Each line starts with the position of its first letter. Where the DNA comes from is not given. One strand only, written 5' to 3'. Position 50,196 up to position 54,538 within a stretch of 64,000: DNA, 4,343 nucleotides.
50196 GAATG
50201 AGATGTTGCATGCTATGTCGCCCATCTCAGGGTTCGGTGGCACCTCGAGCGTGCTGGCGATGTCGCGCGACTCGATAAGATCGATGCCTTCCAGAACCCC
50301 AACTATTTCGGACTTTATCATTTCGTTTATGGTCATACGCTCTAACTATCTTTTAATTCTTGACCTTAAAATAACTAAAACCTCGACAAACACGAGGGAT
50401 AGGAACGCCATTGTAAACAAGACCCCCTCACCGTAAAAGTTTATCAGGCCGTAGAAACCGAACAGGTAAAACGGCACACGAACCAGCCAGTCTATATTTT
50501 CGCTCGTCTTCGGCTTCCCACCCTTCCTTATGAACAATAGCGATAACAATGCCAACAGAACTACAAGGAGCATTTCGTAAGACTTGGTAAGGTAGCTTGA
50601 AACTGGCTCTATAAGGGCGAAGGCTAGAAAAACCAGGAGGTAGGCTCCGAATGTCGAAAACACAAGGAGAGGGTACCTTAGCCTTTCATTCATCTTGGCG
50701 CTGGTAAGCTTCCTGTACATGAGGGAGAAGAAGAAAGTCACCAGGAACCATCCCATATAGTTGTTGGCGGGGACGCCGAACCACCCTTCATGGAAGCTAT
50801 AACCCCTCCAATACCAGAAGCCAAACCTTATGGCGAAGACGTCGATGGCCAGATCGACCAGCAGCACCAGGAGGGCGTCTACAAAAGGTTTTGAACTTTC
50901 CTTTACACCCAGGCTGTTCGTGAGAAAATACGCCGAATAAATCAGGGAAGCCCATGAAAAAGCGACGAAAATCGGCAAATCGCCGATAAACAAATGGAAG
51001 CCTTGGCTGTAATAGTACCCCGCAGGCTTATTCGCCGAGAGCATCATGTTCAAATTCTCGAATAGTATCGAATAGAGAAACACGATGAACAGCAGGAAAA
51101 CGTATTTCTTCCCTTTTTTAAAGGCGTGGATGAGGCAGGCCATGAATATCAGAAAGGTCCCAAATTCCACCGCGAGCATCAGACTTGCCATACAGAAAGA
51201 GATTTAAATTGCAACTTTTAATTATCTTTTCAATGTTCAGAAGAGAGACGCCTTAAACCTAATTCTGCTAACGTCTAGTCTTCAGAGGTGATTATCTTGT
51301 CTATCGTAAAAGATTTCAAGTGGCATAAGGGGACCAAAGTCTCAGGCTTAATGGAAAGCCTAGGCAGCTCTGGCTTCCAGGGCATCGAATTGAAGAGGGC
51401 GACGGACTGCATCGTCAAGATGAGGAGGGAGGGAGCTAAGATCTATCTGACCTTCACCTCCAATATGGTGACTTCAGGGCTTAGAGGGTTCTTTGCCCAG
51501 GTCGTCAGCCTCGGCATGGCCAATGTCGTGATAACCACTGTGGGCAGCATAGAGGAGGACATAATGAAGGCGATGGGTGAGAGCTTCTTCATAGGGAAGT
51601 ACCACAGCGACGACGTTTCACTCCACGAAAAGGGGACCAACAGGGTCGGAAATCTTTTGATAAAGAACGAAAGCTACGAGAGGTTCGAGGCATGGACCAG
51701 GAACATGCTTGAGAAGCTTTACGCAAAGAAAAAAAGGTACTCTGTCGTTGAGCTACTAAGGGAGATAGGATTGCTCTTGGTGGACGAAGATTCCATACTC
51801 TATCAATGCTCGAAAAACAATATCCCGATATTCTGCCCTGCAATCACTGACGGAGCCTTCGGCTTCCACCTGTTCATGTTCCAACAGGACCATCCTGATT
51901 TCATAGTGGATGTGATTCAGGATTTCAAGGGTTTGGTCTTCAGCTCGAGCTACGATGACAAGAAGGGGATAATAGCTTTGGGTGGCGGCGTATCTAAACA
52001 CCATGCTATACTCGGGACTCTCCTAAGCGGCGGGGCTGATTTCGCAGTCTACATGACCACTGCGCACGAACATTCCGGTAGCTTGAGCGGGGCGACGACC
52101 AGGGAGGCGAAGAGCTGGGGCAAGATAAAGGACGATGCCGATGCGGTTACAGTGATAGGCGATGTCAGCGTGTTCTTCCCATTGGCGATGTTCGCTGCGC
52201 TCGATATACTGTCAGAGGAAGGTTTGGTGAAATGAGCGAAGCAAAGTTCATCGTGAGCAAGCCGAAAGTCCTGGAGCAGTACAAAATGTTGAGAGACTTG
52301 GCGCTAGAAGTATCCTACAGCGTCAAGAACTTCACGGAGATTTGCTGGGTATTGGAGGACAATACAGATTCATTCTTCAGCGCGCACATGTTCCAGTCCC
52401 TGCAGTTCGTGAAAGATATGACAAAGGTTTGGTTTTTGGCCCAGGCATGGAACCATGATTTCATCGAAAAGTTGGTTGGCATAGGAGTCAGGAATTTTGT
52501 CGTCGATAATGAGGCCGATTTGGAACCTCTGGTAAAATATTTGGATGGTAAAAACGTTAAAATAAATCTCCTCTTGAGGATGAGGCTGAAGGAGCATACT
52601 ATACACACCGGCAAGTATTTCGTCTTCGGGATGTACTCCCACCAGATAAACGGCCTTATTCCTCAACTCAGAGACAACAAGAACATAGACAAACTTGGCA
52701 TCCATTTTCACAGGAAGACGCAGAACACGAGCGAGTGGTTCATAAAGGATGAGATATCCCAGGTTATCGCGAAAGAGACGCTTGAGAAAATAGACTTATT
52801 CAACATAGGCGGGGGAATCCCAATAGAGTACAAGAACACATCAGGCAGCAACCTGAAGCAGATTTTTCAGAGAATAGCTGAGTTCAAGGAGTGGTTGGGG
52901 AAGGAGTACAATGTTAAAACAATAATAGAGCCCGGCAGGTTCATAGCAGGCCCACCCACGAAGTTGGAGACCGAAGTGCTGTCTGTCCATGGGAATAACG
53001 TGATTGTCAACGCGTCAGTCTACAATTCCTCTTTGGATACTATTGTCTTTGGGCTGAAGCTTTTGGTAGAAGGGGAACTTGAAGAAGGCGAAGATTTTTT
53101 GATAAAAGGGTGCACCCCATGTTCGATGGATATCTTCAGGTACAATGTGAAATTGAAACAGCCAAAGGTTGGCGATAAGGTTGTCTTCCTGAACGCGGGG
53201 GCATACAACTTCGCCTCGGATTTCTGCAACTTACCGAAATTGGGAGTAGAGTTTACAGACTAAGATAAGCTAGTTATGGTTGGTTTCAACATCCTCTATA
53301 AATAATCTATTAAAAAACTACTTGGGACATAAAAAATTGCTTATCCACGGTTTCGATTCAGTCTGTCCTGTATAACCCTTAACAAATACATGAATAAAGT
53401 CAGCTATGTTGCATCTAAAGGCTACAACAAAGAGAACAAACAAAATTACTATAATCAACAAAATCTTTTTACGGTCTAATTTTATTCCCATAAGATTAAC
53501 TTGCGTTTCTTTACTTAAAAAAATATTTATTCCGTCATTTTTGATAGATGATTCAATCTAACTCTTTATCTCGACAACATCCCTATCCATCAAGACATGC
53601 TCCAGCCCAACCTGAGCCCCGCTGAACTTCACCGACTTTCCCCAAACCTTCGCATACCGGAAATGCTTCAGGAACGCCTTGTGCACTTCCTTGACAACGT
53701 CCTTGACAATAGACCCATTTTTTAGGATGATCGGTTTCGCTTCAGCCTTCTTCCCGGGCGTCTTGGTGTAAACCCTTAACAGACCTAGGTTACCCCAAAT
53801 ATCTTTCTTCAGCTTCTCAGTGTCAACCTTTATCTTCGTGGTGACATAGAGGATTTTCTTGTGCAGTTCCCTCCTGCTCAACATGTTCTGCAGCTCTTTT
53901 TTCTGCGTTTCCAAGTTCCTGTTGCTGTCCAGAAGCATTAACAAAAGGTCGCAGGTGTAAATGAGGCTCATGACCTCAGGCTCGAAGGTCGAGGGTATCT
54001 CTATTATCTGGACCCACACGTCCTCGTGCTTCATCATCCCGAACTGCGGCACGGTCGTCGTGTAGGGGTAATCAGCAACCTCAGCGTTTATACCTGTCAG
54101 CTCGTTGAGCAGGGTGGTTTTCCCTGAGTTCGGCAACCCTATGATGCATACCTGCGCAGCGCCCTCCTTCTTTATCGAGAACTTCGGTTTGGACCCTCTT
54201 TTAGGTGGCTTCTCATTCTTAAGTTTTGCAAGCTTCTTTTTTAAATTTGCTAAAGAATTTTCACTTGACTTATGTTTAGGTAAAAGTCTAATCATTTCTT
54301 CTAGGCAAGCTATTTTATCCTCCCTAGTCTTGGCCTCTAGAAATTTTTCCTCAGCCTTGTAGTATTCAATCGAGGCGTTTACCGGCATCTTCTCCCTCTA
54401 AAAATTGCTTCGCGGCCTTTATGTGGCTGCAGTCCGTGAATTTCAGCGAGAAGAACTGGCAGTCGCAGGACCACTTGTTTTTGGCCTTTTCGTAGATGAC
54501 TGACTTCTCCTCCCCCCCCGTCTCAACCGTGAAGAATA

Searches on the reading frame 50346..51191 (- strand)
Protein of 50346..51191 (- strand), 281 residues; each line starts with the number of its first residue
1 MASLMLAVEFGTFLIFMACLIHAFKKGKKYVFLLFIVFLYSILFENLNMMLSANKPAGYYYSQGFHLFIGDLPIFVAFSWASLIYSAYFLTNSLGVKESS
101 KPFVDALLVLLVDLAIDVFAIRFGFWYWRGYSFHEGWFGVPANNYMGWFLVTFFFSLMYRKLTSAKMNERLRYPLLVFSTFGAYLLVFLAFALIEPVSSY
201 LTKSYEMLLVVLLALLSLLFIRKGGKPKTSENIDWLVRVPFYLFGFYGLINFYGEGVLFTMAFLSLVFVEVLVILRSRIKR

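Call 57: search_protein_families(library=pfam, proteins=[window:50346-51191:-], max_evalue=0.0001)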
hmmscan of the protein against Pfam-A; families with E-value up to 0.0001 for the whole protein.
window:50346-51191:- (281 aa): 2 families
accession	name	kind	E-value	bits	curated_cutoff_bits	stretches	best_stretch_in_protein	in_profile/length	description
PF04240.17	Caroten_synth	-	1.9e-16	61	25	1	10-193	8-187/209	Carotenoid biosynthesis protein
PF25085.1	DUF7802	-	1.3e-08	34.6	27.4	1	5-219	55-279/425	Domain of unknown function (DUF7802)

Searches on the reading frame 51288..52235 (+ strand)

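Call 57: search_protein_families(library=pfam, proteins=[window:51288-52235:+], max_evalue=0.0001)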
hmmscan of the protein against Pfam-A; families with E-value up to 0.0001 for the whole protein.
window:51288-52235:+ (315 aa): 1 family
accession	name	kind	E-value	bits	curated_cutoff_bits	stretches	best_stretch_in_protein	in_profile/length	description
PF01916.23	DS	-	5.5e-96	321.7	27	1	21-301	2-285/288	Deoxyhypusine synthase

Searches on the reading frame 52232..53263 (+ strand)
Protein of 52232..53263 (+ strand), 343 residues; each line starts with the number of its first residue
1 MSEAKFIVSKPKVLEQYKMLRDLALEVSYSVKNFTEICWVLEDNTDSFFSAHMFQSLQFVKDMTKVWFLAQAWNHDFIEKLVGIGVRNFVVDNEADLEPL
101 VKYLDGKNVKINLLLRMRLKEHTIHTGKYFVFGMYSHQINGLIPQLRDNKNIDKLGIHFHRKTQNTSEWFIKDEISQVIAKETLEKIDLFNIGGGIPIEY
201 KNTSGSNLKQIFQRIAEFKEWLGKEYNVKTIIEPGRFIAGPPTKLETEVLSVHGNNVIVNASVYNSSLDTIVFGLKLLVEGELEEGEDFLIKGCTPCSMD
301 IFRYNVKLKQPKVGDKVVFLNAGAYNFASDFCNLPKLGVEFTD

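Call 57: search_protein_families(library=pfam, proteins=[window:52232-53263:+], max_evalue=0.0001)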
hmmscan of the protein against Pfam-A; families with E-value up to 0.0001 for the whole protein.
window:52232-53263:+ (343 aa): 1 family
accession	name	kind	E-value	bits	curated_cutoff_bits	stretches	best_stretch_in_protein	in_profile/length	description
PF02784.22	Orn_Arg_deC_N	-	1.9e-13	50.8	23.4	1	59-239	57-246/247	Pyridoxal-dependent decarboxylase, pyridoxal binding domain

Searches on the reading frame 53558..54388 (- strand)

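Call 57: search_protein_families(library=pfam, proteins=[window:53558-54388:-], max_evalue=0.0001)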
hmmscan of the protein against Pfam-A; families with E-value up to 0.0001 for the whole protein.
window:53558-54388:- (276 aa): 4 families
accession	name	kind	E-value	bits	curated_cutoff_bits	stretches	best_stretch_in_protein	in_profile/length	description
PF01926.29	MMR_HSR1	-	2.2e-18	66.9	21.9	1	79-185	1-113/113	50S ribosome-binding GTPase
PF02824.27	TGS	-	6.1e-14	52.2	22.2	1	205-275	2-59/60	TGS domain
PF02421.24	FeoB_N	-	3.6e-11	43.3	27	1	79-136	2-59/156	Ferrous iron transport protein B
PF00025.27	Arf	-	4.1e-06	26.8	22.3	1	76-206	13-145/174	ADP-ribosylation factor family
